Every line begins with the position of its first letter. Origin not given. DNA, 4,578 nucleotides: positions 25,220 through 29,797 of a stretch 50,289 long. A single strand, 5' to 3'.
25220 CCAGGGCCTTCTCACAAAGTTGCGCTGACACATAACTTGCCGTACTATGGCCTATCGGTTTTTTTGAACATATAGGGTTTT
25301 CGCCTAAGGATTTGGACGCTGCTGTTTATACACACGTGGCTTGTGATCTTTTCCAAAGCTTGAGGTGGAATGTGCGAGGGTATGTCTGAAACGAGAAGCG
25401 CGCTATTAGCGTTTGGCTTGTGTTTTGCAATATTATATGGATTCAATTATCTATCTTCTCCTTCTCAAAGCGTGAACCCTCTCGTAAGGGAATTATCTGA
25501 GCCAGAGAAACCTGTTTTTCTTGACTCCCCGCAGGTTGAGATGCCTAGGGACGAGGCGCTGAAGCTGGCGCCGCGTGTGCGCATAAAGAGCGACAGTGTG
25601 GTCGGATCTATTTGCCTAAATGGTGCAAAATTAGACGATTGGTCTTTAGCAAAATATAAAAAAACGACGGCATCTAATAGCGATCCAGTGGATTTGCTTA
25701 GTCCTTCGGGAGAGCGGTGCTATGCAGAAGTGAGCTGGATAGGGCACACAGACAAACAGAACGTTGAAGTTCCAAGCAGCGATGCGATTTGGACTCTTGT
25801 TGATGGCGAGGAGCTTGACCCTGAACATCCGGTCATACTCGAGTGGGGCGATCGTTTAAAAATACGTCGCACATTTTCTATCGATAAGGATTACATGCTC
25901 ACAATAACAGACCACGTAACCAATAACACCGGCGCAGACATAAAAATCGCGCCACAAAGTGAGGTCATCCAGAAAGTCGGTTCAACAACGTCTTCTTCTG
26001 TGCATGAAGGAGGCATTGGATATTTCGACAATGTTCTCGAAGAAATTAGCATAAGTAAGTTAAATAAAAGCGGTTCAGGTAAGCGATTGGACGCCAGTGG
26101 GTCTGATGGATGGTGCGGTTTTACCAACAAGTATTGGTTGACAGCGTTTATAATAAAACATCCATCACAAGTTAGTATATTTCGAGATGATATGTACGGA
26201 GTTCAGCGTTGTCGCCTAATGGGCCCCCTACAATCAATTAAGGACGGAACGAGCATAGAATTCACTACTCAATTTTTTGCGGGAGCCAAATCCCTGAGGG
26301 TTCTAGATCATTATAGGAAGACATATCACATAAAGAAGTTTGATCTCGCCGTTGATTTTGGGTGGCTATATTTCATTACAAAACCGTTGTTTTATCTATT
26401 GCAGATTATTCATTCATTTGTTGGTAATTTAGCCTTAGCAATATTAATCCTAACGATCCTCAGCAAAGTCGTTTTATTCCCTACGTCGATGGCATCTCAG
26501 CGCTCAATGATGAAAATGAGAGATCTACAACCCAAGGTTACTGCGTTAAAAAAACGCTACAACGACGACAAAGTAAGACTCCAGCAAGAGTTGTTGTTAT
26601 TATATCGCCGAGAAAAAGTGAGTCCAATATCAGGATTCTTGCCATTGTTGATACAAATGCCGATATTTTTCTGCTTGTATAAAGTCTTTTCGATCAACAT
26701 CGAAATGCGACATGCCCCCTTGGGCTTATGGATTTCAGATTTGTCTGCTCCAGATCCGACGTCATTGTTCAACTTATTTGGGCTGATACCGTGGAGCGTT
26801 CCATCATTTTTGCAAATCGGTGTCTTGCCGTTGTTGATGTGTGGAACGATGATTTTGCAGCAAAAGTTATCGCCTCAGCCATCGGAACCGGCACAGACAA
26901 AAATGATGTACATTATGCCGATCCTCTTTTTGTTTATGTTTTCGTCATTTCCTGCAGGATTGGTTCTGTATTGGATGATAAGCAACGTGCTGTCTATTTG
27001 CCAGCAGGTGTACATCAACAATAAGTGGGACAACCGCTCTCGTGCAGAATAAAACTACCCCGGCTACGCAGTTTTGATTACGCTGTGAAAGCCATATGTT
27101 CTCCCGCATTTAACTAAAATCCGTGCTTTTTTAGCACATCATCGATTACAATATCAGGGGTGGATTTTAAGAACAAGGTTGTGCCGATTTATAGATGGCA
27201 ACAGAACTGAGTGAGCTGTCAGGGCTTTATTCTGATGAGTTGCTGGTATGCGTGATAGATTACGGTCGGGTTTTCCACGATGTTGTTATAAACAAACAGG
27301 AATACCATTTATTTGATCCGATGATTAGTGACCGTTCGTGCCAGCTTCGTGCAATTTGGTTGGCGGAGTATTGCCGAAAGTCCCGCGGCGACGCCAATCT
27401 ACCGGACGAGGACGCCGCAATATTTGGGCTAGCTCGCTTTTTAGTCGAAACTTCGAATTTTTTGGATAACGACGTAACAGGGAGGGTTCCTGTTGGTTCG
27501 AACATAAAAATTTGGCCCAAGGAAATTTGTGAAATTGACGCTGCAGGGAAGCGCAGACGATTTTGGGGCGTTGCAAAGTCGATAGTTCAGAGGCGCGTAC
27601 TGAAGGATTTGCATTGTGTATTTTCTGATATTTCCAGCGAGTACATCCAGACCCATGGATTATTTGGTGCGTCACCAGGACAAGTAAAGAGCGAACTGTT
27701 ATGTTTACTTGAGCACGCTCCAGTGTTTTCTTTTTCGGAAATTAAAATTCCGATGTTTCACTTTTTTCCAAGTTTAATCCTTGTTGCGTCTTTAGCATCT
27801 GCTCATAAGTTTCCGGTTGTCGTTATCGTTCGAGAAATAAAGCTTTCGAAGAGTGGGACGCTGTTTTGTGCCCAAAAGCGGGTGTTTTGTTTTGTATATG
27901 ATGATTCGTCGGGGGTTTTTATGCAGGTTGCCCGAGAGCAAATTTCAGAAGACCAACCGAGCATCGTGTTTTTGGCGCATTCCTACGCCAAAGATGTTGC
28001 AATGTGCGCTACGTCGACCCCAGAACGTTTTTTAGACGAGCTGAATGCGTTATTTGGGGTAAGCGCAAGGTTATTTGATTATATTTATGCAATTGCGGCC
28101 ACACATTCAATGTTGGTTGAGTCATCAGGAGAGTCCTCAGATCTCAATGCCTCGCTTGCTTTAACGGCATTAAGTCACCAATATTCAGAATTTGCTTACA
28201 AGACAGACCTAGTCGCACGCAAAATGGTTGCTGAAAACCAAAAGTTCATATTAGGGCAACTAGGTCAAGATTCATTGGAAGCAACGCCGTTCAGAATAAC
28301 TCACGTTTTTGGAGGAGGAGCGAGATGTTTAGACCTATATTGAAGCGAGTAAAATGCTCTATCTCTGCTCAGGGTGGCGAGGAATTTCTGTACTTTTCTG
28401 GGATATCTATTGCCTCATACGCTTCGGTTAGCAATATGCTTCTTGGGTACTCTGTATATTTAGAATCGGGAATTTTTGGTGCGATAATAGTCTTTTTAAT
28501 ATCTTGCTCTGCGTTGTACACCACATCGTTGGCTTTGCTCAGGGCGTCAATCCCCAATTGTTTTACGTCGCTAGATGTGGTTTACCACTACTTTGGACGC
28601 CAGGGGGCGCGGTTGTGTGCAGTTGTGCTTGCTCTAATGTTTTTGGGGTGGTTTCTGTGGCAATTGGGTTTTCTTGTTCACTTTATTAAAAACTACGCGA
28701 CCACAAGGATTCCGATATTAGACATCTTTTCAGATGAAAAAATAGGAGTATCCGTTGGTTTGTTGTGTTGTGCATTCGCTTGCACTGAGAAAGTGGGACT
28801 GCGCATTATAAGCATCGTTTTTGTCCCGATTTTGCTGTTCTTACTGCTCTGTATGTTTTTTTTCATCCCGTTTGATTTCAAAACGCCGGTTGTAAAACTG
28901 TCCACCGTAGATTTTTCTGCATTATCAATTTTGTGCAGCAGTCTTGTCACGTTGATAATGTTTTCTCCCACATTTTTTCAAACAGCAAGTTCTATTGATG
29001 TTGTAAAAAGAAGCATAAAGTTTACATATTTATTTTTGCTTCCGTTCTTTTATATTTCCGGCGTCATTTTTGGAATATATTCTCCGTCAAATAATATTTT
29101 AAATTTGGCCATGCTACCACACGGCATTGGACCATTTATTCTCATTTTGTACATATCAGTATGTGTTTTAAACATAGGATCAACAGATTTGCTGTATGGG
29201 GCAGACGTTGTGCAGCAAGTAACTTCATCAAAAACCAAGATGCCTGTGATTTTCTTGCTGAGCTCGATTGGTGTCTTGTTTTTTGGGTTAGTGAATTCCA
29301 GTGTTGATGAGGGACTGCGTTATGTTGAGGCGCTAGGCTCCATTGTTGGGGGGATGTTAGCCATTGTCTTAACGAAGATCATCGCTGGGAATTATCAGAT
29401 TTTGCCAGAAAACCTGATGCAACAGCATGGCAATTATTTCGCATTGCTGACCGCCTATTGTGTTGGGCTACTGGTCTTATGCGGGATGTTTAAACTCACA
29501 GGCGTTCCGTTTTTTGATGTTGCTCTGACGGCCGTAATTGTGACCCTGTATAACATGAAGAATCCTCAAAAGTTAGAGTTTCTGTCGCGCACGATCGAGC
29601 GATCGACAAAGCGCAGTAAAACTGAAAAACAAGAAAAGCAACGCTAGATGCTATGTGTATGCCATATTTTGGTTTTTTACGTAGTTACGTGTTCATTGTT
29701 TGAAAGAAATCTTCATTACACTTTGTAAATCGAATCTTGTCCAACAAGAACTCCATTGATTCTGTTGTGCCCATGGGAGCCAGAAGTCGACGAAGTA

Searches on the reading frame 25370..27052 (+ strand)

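Call 6: search_protein_families(library=pfam, proteins=[window:25370-27052:+], max_evalue=0.001)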
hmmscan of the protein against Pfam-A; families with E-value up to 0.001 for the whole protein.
window:25370-27052:+ (560 aa): 2 families
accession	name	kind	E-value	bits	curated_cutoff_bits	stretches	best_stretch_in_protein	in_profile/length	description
PF14849.12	YidC_periplas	-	2.7e-60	205.1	24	1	69-343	1-283/283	YidC periplasmic domain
PF02096.25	60KD_IMP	-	9.7e-57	191.9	35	1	355-551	2-163/163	60Kd inner membrane protein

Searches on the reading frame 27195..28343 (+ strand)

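Call 6: search_protein_families(library=pfam, proteins=[window:27195-28343:+], max_evalue=0.001)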
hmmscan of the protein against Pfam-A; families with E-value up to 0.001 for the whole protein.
window:27195-28343:+ (382 aa): 0 families

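Call 16: search_protein_families(library=ncbifam, proteins=[window:27195-28343:+], max_evalue=0.01)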
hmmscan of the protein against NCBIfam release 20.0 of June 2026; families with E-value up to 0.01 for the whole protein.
window:27195-28343:+ (382 aa): 0 families

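Call 42: search_protein_families(library=pfam, proteins=[window:27195-28343:+], max_evalue=1)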
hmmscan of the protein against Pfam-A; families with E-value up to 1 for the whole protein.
window:27195-28343:+ (382 aa): 1 family
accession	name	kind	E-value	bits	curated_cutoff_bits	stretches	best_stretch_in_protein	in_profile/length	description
PF11537.13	NitrOD5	-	0.038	14.6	27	1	258-304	28-73/94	Nitrosopumilus output domain 5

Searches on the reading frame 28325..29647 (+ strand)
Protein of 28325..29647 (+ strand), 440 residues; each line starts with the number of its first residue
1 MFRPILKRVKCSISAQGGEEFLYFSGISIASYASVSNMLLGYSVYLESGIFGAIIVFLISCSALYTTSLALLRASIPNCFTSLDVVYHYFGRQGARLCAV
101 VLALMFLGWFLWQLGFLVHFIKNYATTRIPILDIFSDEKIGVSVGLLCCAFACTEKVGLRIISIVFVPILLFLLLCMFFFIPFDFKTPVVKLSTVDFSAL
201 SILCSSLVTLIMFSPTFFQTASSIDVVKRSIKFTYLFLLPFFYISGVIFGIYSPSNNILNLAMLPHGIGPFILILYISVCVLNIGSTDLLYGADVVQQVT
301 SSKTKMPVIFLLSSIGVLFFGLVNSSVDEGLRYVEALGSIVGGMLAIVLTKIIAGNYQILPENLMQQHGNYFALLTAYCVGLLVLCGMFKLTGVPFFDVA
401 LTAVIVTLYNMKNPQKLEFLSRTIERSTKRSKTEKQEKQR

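Call 7: search_protein_families(library=pfam, proteins=[window:28325-29647:+], max_evalue=0.001)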
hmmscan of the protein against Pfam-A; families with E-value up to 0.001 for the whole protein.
window:28325-29647:+ (440 aa): 0 families

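Call 16: search_protein_families(library=ncbifam, proteins=[window:28325-29647:+], max_evalue=0.01)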
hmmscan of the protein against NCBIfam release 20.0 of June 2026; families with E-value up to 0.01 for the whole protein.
window:28325-29647:+ (440 aa): 0 families

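Call 42: search_protein_families(library=pfam, proteins=[window:28325-29647:+], max_evalue=1)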
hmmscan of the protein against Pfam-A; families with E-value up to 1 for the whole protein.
window:28325-29647:+ (440 aa): 2 families
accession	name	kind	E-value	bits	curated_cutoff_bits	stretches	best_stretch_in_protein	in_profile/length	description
PF00319.23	SRF-TF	-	0.04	13.8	26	1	199-216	25-42/48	SRF-type transcription factor (DNA-binding and dimerisation domain)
PF10476.14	DUF2448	-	0.17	12.2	24.5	1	141-204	115-180/205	Protein of unknown function C-terminus (DUF2448)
